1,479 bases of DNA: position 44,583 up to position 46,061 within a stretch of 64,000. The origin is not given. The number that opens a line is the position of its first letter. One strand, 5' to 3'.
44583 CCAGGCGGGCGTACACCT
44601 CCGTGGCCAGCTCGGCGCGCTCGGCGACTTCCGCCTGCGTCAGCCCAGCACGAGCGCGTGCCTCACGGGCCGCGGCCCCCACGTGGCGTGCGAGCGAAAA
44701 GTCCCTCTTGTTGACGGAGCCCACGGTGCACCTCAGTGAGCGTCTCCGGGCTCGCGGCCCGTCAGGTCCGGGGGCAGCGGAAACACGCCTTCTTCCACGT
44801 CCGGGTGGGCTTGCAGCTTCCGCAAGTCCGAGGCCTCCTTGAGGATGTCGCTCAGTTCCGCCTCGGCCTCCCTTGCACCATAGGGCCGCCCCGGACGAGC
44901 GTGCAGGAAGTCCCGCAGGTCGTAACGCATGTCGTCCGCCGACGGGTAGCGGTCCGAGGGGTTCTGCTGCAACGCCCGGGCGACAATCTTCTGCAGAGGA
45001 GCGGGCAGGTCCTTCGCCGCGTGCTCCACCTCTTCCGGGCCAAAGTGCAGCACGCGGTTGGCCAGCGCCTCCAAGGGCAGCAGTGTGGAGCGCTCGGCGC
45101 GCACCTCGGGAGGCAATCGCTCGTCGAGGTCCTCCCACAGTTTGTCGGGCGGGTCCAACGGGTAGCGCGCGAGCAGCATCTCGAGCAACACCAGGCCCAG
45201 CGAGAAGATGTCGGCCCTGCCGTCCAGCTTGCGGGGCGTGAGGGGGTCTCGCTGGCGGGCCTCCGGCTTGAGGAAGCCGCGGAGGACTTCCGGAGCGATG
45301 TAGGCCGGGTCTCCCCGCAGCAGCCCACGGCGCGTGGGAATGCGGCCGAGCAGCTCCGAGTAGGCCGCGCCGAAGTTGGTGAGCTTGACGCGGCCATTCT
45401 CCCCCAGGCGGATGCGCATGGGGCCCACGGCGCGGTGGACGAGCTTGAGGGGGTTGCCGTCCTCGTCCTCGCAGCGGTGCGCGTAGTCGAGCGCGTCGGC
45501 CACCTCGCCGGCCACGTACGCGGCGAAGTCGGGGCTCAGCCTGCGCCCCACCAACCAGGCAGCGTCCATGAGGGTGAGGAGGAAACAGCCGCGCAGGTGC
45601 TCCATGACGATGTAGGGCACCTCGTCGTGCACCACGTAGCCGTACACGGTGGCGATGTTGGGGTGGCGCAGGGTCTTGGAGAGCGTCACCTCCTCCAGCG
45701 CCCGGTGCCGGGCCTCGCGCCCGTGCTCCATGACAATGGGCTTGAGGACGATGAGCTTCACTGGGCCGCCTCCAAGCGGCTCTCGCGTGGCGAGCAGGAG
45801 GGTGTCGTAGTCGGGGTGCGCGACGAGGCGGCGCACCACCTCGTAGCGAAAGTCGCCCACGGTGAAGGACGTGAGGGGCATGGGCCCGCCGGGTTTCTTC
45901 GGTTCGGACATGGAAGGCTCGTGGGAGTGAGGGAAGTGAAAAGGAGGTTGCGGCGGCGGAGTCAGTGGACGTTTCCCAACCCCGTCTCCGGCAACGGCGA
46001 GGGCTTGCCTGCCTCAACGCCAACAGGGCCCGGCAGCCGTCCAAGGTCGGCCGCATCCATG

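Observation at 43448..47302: Tandem array of three XRE-type regulators and two degenerate pseudokinases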

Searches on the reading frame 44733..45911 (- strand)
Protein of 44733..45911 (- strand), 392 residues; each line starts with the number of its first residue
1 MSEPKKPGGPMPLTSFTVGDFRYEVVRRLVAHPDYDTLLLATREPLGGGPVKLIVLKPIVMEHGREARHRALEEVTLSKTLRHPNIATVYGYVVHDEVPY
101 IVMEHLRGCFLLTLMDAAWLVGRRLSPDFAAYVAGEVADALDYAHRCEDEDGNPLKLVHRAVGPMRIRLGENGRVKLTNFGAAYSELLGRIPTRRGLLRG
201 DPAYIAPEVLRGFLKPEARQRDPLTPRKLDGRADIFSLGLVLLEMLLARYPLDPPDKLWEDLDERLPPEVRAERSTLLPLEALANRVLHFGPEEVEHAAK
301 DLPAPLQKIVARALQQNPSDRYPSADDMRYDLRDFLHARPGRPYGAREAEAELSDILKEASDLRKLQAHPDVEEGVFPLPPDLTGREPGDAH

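Call 6: search_protein_families(library=pfam, proteins=[window:44733-45911:-], max_evalue=0.01)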
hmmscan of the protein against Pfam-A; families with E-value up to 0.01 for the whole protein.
window:44733-45911:- (392 aa): 2 families
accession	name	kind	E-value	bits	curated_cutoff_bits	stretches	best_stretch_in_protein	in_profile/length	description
PF00069.31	Pkinase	-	5.4e-19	69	31.7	1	54-322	27-252/263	Protein kinase domain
PF07714.23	PK_Tyr_Ser-Thr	-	5.4e-12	46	23.1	1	54-247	31-199/258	Protein tyrosine and serine/threonine kinase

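Call 7: search_protein_families(library=padloc, proteins=[window:44733-45911:-], max_evalue=0.01)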
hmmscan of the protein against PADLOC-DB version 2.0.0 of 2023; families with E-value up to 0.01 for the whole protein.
window:44733-45911:- (392 aa): 29 families (the best 25 are shown)
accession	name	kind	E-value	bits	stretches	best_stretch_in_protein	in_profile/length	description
PDLC04042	PD-T4-6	-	2.9e-34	117.1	2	62-292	47-255/292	-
PDLC04053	PD-T4-6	-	3.9e-32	110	1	53-339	39-275/311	-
PDLC04138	mad6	-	2.2e-31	107.5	1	62-359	90-337/659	mads_6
PDLC04061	PD-T4-6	-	1.6e-30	105.1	2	51-292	44-266/510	-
PDLC04064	PD-T4-6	-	9.6e-28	95.2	2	66-251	62-219/369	-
PDLC04047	PD-T4-6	-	9e-27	92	2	65-255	52-215/327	-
PDLC04060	PD-T4-6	-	9.2e-26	88.8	2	65-253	49-210/486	-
PDLC04054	PD-T4-6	-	3.8e-25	87.1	1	50-251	37-212/347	-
PDLC04057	PD-T4-6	-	5.9e-25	86.2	1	70-339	54-274/443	-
PDLC04043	PD-T4-6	-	1e-23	82.2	2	66-252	57-217/452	-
PDLC04052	PD-T4-6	-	1.3e-22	78.7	2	73-251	58-215/496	-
PDLC04040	PD-T4-6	-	2.9e-19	67.2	2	72-252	42-205/547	-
PDLC04041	PD-T4-6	-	1.2e-18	65.6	1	28-254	34-236/443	-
PDLC04039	PD-T4-6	-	6.9e-17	59.6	2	66-252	56-215/458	-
PDLC03920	MkoA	-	9e-17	58.7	1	70-338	60-280/1112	-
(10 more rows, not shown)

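Call 8: search_protein_families(library=ncbifam, proteins=[window:44733-45911:-], max_evalue=0.01)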
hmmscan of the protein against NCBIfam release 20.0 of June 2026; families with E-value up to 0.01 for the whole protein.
window:44733-45911:- (392 aa): 6 families
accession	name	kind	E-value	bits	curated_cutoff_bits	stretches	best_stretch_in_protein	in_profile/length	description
NF033483.0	PknB_PASTA_kin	equivalog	7.3e-29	101.2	450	2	65-252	48-208/563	Stk1 family PASTA domain-containing Ser/Thr kinase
NF047741.1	antiphage_MADS6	equivalog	1.1e-23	83.6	460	3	157-290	320-441/612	methylation-associated defense system protein kinase MAD6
NF052427.1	StpK7MSMEG_1200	equivalog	6.2e-11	41.5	900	1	66-252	49-209/601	serine/threonine protein kinase StpK7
NF033442.0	BREX_PglW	equivalog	1.9e-10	39.2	990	1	62-263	247-439/1391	BREX system serine/threonine kinase PglW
NF009651.0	PRK13184.1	equivalog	1.4e-09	36.5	839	1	67-340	45-295/932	serine/threonine-protein kinase PknD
TIGR03903.1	TOMM_kin_cyc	equivalog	0.00013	19.9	705.75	1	67-246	21-183/1267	TOMM system kinase/cyclase fusion protein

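Call 9: find_encoding_contigs(protein=window:44733-45911:-, flank=10000, max_places=6)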
Protein window:44733-45911:- (392 aa): no gene with exactly this product is on record in the collection.

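Call 10: find_homologous_proteins(query=window:44733-45911:-, max_evalue=0.00001)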
Query window:44733-45911:- (392 aa): 856 proteins with E <= 0.00001 among 8000 candidates; the best 120 are listed.
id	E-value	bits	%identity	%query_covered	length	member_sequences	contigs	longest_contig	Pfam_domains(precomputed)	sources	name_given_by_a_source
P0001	3.7e-239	812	92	100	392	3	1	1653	PF07714.24,PF00069.32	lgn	-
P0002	8.4e-230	781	89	100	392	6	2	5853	PF07714.24,PF00069.32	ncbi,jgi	jgi:serine/threonine-protein kinase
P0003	1.7e-225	767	88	100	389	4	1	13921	PF07714.24,PF00069.32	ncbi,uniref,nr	ncbi:protein kinase domain-containing protein [Cystobacter ferrugineus]|uniref:non-specific serine/t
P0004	8.2e-225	764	86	100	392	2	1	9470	PF07714.24,PF00069.32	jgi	jgi:eukaryotic-like serine/threonine-protein kinase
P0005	6.5e-221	752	86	100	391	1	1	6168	PF07714.24,PF00069.32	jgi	jgi:eukaryotic-like serine/threonine-protein kinase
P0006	7.7e-218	741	85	100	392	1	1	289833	PF07714.24,PF00069.32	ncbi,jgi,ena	jgi:eukaryotic-like serine/threonine-protein kinase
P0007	6.0e-215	732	84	99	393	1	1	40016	PF07714.24,PF00069.32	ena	-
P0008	1.7e-212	724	83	98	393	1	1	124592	PF07714.24,PF00069.32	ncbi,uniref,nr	ncbi:serine/threonine protein kinase [Cystobacter ferrugineus]|uniref:Protein kinase domain-containi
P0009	2.5e-184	631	74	98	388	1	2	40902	PF07714.24,PF00069.32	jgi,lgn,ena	-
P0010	5.4e-184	630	74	99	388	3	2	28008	PF07714.24,PF00069.32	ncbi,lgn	-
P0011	5.7e-162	558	68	98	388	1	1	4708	PF07714.24,PF00069.32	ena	-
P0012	3.9e-161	555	68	100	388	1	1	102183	PF07714.24,PF00069.32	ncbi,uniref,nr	ncbi:serine/threonine-protein kinase [Archangium sp.]|uniref:serine/threonine-protein kinase n=1 Tax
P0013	5.2e-160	551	68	98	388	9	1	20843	PF07714.24,PF00069.32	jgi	jgi:serine/threonine-protein kinase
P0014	2.0e-159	549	68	98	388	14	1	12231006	PF07714.24,PF00069.32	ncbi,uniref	ncbi:serine/threonine-protein kinase [Cystobacter fuscus]|uniref:serine/threonine-protein kinase n=1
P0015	1.4e-158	546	67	98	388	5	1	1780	PF07714.24,PF00069.32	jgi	-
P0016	2.1e-158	546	66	98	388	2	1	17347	PF07714.24,PF00069.32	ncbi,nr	ncbi:MAG TPA: serine/threonine-protein kinase [Archangium sp.]|nr:serine/threonine-protein kinase [A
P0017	3.0e-158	545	67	98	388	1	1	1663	PF07714.24,PF00069.32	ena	-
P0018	3.3e-158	545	67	95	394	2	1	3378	PF07714.24,PF00069.32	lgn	-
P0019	4.1e-158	545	66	98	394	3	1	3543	PF07714.24,PF00069.32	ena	-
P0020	2.3e-157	542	65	99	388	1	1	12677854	PF07714.24,PF00069.32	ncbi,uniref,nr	ncbi:serine/threonine protein kinase [Archangium violaceum]|uniref:serine/threonine-protein kinase n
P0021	5.8e-157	541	67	96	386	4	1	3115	PF07714.24,PF00069.32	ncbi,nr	ncbi:MAG TPA: protein kinase [Myxococcaceae bacterium]|nr:protein kinase [Myxococcaceae bacterium]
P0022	1.2e-156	540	66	97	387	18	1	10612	PF07714.24,PF00069.32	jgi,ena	-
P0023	1.5e-156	540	65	97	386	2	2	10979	PF07714.24,PF00069.32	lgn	-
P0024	5.7e-155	534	69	91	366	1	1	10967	PF07714.24,PF00069.32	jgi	jgi:serine/threonine-protein kinase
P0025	1.0e-154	534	65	98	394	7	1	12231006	PF07714.24,PF00069.32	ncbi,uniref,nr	ncbi:protein kinase [Cystobacter fuscus]|uniref:protein kinase domain-containing protein n=1 Tax=Cys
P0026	3.8e-154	532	68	94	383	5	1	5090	PF07714.24,PF00069.32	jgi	-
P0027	1.4e-153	530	65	98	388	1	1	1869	PF07714.24,PF00069.32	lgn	-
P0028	6.4e-152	524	64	99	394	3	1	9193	PF07714.24,PF00069.32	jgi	jgi:serine/threonine-protein kinase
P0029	6.9e-152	524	65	98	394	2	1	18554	PF07714.24,PF00069.32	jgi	jgi:serine/threonine-protein kinase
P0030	3.5e-151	522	65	98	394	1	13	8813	PF07714.24,PF00069.32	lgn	-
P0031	3.9e-151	522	65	98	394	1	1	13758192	PF07714.24,PF00069.32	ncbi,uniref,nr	ncbi:protein kinase domain-containing protein [Archangium lansingense]|uniref:Protein kinase n=1 Tax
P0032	2.0e-150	519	64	96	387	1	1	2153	PF07714.24,PF00069.32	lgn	-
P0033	2.5e-150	519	68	94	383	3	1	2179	PF07714.24,PF00069.32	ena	-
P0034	5.9e-150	518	64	98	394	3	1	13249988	PF07714.24,PF00069.32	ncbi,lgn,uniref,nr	ncbi:protein kinase [Archangium violaceum]|uniref:protein kinase domain-containing protein n=1 Tax=A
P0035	2.5e-149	516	67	94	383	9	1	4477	PF07714.24,PF00069.32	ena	-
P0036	5.8e-149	515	85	70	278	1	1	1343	PF00069.32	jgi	jgi:serine/threonine-protein kinase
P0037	9.7e-145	501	61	99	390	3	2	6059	PF07714.24,PF00069.32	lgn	-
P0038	1.3e-141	490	69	85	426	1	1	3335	PF07714.24,PF00069.32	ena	-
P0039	2.3e-141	490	62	98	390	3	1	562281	PF07714.24,PF00069.32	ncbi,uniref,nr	ncbi:hypothetical protein BO221_30100 [Archangium sp. Cb G35]|uniref:serine/threonine protein kinase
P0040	1.1e-140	487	61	99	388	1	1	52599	PF07714.24,PF00069.32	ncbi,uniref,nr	ncbi:MAG TPA: protein kinase [Archangium sp.]|uniref:serine/threonine protein kinase n=1 Tax=Archang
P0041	2.8e-138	480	68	84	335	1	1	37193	PF07714.24,PF00069.32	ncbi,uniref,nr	ncbi:MAG TPA: serine/threonine-protein kinase [Archangium sp.]|uniref:serine/threonine-protein kinas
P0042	3.9e-138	479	61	97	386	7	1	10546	PF07714.24,PF00069.32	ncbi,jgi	jgi:serine/threonine-protein kinase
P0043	1.1e-134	468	61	94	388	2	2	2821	PF07714.24,PF00069.32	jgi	jgi:eukaryotic-like serine/threonine-protein kinase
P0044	7.1e-132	458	61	94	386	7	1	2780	PF07714.24,PF00069.32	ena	-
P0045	2.1e-130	454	58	98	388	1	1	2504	PF07714.24,PF00069.32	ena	-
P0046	7.1e-123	429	57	97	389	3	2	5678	PF07714.24,PF00069.32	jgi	jgi:eukaryotic-like serine/threonine-protein kinase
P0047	9.6e-123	428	57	96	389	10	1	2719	PF07714.24,PF00069.32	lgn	-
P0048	1.1e-122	428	57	94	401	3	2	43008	PF07714.24,PF00069.32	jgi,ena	-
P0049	3.6e-122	426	58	94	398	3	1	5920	PF07714.24,PF00069.32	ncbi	-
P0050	4.5e-122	426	57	94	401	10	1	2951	PF07714.24,PF00069.32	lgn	-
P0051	5.3e-122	426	58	94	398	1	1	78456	PF07714.24,PF00069.32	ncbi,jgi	jgi:serine/threonine-protein kinase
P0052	1.3e-121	425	60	84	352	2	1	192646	PF07714.24,PF00069.32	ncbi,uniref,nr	ncbi:serine/threonine-protein kinase [Archangium sp.]|uniref:serine/threonine-protein kinase n=1 Tax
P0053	1.3e-121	425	60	90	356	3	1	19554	PF07714.24,PF00069.32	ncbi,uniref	ncbi:serine/threonine-protein kinase [Archangium sp.]|uniref:serine/threonine-protein kinase n=1 Tax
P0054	1.5e-121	424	85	58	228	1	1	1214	PF00069.32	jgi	jgi:serine/threonine-protein kinase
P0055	5.7e-120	419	57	94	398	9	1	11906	PF07714.24,PF00069.32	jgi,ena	-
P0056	6.0e-120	419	56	94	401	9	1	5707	PF07714.24,PF00069.32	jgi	jgi:serine/threonine-protein kinase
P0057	2.2e-119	417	55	96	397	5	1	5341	PF07714.24,PF00069.32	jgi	jgi:serine/threonine-protein kinase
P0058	3.3e-118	413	55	93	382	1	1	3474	PF07714.24,PF00069.32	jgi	jgi:eukaryotic-like serine/threonine-protein kinase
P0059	5.1e-118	413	55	94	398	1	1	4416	PF07714.24,PF00069.32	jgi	jgi:eukaryotic-like serine/threonine-protein kinase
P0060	8.8e-117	409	55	96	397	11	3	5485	PF07714.24,PF00069.32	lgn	-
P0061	1.8e-116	408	55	95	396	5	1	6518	PF07714.24,PF00069.32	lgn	-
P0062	8.7e-115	402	55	96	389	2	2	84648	PF07714.24,PF00069.32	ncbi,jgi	jgi:serine/threonine-protein kinase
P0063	1.1e-113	399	54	96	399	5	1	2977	PF07714.24,PF00069.32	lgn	-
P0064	1.4e-113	398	56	93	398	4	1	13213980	PF07714.24,PF00069.32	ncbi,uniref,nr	ncbi:protein kinase [Archangium violaceum]|uniref:protein kinase domain-containing protein n=1 Tax=A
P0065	2.2e-113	398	55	95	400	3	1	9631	PF07714.24,PF00069.32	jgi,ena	-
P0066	2.8e-112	394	54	96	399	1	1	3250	PF07714.24,PF00069.32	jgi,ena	-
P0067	3.0e-112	394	52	100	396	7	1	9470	PF07714.24,PF00069.32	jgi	jgi:eukaryotic-like serine/threonine-protein kinase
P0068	3.2e-112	394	54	96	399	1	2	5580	PF07714.24,PF00069.32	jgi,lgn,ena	-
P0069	5.7e-112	393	58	84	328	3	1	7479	PF07714.24,PF00069.32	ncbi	-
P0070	7.3e-112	393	54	96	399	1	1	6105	PF07714.24,PF00069.32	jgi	jgi:serine/threonine-protein kinase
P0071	3.7e-111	390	53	94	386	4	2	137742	PF07714.24,PF00069.32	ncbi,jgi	jgi:serine/threonine-protein kinase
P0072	6.3e-111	389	55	92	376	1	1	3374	PF07714.24,PF00069.32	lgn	-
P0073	1.1e-110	389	51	95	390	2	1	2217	PF07714.24,PF00069.32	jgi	jgi:eukaryotic-like serine/threonine-protein kinase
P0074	1.2e-110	389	54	93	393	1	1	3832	PF07714.24,PF00069.32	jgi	jgi:eukaryotic-like serine/threonine-protein kinase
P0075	4.2e-110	387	53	96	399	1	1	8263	PF07714.24,PF00069.32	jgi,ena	-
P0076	5.9e-110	386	53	97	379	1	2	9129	PF07714.24,PF00069.32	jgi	jgi:serine/threonine-protein kinase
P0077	2.6e-109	384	53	95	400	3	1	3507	PF07714.24,PF00069.32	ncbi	-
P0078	3.2e-109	384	55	92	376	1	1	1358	PF07714.24,PF00069.32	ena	-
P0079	1.1e-108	382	52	93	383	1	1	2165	PF07714.24,PF00069.32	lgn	-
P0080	1.3e-108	382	63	72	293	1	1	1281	PF00069.32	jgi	jgi:serine/threonine-protein kinase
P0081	1.8e-108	381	54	93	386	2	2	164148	PF07714.24,PF00069.32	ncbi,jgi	jgi:serine/threonine-protein kinase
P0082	2.2e-108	381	54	93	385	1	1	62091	PF07714.24,PF00069.32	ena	-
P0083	7.2e-108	379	52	94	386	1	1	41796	PF07714.24,PF00069.32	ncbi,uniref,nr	ncbi:protein kinase domain-containing protein [Archangium violaceum]|uniref:protein kinase domain-co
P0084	7.4e-108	379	54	91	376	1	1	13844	PF07714.24,PF00069.32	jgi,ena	-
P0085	8.7e-108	379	53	93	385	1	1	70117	PF07714.24,PF00069.32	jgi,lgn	jgi:serine/threonine-protein kinase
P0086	1.2e-107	379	51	97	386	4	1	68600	PF07714.24,PF00069.32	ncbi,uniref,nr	ncbi:MAG TPA: serine/threonine-protein kinase [Archangium sp.]|uniref:serine/threonine-protein kinas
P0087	1.8e-107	378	54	92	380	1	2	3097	PF07714.24,PF00069.32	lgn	-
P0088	3.2e-107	377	54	92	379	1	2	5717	PF07714.24,PF00069.32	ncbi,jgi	jgi:serine/threonine-protein kinase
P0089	7.0e-107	376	53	93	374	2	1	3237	PF07714.24,PF00069.32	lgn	-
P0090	7.2e-107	376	52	93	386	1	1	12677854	PF07714.24,PF00069.32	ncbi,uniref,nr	ncbi:serine/threonine protein kinase [Archangium violaceum]|uniref:serine/threonine-protein kinase n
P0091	1.0e-106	376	53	93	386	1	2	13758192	PF07714.24,PF00069.32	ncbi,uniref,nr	ncbi:serine/threonine-protein kinase [Archangium lansingense]|uniref:non-specific serine/threonine p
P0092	1.0e-106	376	54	92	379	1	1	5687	PF07714.24,PF00069.32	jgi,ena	-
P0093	1.3e-106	375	53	93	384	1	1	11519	PF07714.24,PF00069.32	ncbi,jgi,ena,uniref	ncbi:protein kinase domain-containing protein [Archangium sp.]|jgi:serine/threonine-protein kinase|u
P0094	1.5e-106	375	54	92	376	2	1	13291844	PF07714.24,PF00069.32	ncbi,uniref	ncbi:protein kinase domain-containing protein [Archangium violaceum]|uniref:protein kinase domain-co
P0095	2.0e-106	375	55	92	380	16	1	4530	PF07714.24,PF00069.32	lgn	-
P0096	2.9e-106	374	51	97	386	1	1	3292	PF07714.24,PF00069.32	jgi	jgi:serine/threonine protein kinase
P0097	3.5e-106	374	52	95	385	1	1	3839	PF07714.24,PF00069.32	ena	-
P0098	4.4e-106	374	52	94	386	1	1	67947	PF07714.24,PF00069.32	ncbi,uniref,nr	ncbi:serine/threonine-protein kinase [Archangium violaceum]|uniref:serine/threonine-protein kinase n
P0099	6.7e-106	373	52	93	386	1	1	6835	PF07714.24,PF00069.32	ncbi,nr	ncbi:MAG TPA: serine/threonine-protein kinase [Archangium sp.]|nr:serine/threonine-protein kinase [A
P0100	8.4e-106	373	54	92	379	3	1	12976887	PF07714.24,PF00069.32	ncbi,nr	ncbi:protein kinase [Archangium gephyra]|nr:protein kinase [Archangium gephyra]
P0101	1.3e-105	372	51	93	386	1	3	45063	PF07714.24,PF00069.32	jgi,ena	-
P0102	1.7e-105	372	54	93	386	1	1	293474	PF07714.24,PF00069.32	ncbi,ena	-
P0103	2.7e-105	371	55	91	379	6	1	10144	PF07714.24,PF00069.32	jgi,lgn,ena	jgi:serine/threonine-protein kinase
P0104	2.9e-105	371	51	93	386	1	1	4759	PF07714.24,PF00069.32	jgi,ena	-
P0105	4.0e-105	370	52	95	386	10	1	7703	PF07714.24,PF00069.32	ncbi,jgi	jgi:serine/threonine-protein kinase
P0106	4.1e-105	370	50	97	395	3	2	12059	PF00069.32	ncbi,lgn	-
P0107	4.7e-105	370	53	93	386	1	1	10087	PF07714.24,PF00069.32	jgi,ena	-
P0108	8.5e-105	369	51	94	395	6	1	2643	PF00069.32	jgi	jgi:serine/threonine-protein kinase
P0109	9.4e-105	369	52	93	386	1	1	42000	PF07714.24,PF00069.32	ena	-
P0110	1.5e-104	368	54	92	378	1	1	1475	PF07714.24,PF00069.32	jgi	jgi:eukaryotic-like serine/threonine-protein kinase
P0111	1.7e-104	368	52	93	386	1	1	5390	PF07714.24,PF00069.32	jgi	jgi:serine/threonine-protein kinase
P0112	3.4e-104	367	52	93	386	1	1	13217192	PF07714.24,PF00069.32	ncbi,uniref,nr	ncbi:serine/threonine protein kinase [Archangium minus]|uniref:Serine/threonine protein kinase n=1 T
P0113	3.6e-104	367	52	93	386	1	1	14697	PF07714.24,PF00069.32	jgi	jgi:eukaryotic-like serine/threonine-protein kinase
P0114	4.0e-104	367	51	97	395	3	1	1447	PF00069.32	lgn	-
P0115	5.4e-104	367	51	93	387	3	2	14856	PF07714.24,PF00069.32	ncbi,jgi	jgi:serine/threonine-protein kinase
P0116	6.3e-104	366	54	91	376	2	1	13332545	PF07714.24,PF00069.32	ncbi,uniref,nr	ncbi:protein kinase [Archangium violaceum]|uniref:protein kinase domain-containing protein n=1 Tax=A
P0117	6.4e-104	366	53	91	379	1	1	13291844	PF07714.24,PF00069.32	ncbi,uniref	ncbi:serine/threonine protein kinase [Archangium violaceum]|uniref:serine/threonine protein kinase n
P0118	9.4e-104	366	53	94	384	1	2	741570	PF07714.24,PF00069.32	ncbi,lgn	-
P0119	1.5e-103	365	51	93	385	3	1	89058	PF07714.24,PF00069.32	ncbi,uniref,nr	ncbi:serine/threonine-protein kinase [Archangium sp.]|uniref:serine/threonine-protein kinase n=1 Tax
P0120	2.2e-103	365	51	95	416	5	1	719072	PF07714.24,PF00069.32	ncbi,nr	ncbi:hypothetical protein DAT35_17030 [Vitiosangium sp. GDMCC 1.1324]|nr:hypothetical protein DAT35_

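Call 12: find_encoding_contigs(protein=P0006, flank=10000, max_places=3)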
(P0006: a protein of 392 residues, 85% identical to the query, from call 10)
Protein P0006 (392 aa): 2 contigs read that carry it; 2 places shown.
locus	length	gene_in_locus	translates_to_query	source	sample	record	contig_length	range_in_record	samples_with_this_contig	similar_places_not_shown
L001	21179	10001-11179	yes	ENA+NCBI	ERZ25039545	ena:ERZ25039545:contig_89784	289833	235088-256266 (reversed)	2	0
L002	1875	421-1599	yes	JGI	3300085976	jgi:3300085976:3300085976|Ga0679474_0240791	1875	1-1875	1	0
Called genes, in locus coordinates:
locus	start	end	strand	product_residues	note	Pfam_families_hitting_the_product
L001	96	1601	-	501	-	PF13472:Lipase_GDSL_2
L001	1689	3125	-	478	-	PF00753:Lactamase_B (weak), PF00581:Rhodanese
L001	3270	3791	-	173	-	-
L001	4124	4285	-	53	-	-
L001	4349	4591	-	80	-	-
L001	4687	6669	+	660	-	PF13607:Succ_CoA_lig, PF19045:Ligase_CoA_2, PF13549:ATP-grasp_5, PF13302:Acetyltransf_3, PF00583:Acetyltransf_1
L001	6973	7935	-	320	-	-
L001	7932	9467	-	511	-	PF09533:DUF2380 (faint)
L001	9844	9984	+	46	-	-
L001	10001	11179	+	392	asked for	PF07714:PK_Tyr_Ser-Thr, PF00069:Pkinase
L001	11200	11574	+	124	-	PF12844:HTH_19 (weak), PF13560:HTH_31, PF01381:HTH_3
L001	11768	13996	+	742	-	PF00069:Pkinase, PF07714:PK_Tyr_Ser-Thr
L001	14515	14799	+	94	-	-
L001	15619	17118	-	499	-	-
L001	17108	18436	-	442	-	-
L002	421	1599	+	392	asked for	PF07714:PK_Tyr_Ser-Thr, PF00069:Pkinase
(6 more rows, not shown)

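Call 13: find_encoding_contigs(protein=P0008, flank=10000, max_places=3)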
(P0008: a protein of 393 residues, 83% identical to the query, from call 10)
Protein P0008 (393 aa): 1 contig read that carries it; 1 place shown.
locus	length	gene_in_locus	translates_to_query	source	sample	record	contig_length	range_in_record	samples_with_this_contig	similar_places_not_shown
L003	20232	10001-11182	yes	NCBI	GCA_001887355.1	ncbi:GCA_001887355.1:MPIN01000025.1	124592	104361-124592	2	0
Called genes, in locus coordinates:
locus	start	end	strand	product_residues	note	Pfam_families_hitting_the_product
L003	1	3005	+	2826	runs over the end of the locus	PF00109:ketoacyl-synt, PF02801:Ketoacyl-synt_C, PF16197:KAsynt_C_assoc, PF00698:Acyl_transf_1, PF22336:RhiE-like_linker, PF22621:CurL-like_PKS_C, PF08242:Methyltransf_12, PF13489:Methyltransf_23, +14 more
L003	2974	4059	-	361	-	PF01734:Patatin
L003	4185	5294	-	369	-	PF01734:Patatin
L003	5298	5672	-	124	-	-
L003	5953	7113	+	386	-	PF10134:RPA (weak), PF04796:RepA_C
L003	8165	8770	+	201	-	-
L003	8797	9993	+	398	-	PF00069:Pkinase (weak)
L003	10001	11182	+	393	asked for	PF07714:PK_Tyr_Ser-Thr, PF00069:Pkinase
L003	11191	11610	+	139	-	PF13560:HTH_31, PF01381:HTH_3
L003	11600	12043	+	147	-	PF13560:HTH_31, PF01381:HTH_3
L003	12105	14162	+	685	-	PF00069:Pkinase, PF01636:APH (faint), PF07714:PK_Tyr_Ser-Thr, PF14531:Kinase-like (weak)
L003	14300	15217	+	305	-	PF09544:DUF2381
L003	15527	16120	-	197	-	-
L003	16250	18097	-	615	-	PF07719:TPR_2 (faint), PF13414:TPR_11 (faint), PF00168:C2 (faint)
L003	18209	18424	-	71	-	PF09559:Cas6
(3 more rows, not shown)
